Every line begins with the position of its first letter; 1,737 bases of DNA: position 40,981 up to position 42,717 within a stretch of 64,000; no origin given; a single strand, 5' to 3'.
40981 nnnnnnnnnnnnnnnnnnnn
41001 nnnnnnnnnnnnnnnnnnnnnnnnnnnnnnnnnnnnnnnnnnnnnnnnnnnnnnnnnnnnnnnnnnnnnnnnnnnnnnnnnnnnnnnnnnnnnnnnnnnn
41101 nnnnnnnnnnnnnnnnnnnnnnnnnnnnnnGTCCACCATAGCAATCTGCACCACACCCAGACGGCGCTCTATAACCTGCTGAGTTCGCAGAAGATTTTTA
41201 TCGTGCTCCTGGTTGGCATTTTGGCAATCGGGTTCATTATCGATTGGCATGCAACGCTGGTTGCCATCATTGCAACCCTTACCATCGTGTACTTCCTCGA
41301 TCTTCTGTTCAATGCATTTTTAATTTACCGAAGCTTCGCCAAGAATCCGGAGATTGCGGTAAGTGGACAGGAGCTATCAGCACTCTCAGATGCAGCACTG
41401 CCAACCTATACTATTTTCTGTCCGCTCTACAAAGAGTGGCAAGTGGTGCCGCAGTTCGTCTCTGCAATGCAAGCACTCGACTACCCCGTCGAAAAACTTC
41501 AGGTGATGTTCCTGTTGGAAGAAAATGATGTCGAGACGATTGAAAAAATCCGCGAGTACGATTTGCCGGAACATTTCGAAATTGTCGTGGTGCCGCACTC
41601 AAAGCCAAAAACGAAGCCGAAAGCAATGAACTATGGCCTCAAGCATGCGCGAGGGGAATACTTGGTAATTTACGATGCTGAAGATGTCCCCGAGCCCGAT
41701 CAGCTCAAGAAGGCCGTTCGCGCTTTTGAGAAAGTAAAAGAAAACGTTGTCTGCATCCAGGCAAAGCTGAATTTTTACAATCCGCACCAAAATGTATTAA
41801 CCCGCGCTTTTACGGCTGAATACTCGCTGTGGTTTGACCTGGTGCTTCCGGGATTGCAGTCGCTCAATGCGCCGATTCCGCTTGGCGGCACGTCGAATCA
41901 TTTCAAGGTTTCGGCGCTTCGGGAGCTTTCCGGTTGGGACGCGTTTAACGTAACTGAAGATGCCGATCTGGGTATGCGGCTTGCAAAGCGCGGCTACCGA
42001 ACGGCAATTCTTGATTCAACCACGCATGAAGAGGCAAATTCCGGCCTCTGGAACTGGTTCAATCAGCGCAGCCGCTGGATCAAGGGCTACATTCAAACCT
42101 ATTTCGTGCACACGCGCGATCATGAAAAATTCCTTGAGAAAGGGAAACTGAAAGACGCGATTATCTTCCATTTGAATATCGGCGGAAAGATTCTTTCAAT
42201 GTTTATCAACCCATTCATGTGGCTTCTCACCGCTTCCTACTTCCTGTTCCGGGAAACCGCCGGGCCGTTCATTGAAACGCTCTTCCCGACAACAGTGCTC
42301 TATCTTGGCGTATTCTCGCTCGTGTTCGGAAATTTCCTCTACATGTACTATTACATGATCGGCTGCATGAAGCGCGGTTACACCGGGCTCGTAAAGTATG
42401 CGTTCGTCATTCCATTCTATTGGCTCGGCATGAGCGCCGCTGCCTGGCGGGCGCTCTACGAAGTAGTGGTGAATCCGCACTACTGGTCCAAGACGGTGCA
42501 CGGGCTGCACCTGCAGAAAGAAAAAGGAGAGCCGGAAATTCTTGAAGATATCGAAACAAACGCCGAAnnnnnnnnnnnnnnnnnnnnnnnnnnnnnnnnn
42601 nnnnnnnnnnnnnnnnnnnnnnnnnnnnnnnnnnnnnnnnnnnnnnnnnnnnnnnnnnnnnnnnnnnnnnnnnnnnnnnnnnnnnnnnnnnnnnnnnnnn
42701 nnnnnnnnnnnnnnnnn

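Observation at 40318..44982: Single 1554-aa polypeptide fusing two GT2 glycosyltransferases, a Wzx-like flippase and a GT4 glycosyltransferase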

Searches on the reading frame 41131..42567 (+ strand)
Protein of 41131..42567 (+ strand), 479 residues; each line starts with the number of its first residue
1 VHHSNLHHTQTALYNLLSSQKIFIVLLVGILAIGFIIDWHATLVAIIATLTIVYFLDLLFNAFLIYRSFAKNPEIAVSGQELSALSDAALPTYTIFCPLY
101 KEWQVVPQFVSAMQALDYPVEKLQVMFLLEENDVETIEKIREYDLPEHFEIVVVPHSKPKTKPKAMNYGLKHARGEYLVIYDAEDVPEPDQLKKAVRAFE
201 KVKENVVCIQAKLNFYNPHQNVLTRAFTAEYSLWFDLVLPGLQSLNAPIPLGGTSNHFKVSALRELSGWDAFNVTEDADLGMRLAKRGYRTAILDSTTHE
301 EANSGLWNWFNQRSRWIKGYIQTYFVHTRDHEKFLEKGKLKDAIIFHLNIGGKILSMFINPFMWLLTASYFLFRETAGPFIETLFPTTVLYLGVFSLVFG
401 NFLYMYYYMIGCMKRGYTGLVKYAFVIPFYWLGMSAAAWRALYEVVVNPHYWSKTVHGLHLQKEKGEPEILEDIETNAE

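Call 21: search_solved_structures(query=window:41131-42567:+, max_evalue=0.001)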
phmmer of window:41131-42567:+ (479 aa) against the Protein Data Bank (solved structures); distinct sequences matched with E-value up to 0.001: 8.
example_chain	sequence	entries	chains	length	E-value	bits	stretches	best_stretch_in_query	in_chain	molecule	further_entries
7lby_A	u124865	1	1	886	8.7e-16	61.2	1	90-374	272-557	Cellulose synthase catalytic subunit [UDP-forming]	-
9b8v_E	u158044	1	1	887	8.7e-16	61.2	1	90-374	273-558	Cellulose synthase catalytic subunit [UDP-forming]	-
9fmv_A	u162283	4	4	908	9.1e-16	61.2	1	90-374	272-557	Cellulose synthase catalytic subunit [UDP-forming]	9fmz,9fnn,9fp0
5ej1_A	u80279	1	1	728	1.9e-07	33.7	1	161-325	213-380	Putative cellulose synthase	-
4hg6_A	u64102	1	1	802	2.2e-07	33.5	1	161-325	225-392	Cellulose Synthase Subunit A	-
4p00_A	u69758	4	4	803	2.2e-07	33.5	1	161-325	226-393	Cellulose Synthase A subunit | Cellulose Synthase subunit A | Putative cellulose synthase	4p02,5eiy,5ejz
6yv7_B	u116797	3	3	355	6.3e-07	32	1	90-210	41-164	Glycosyl transferase, family 2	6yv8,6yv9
6yv7_A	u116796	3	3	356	6.3e-07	32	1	90-210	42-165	Glycosyl transferase, family 2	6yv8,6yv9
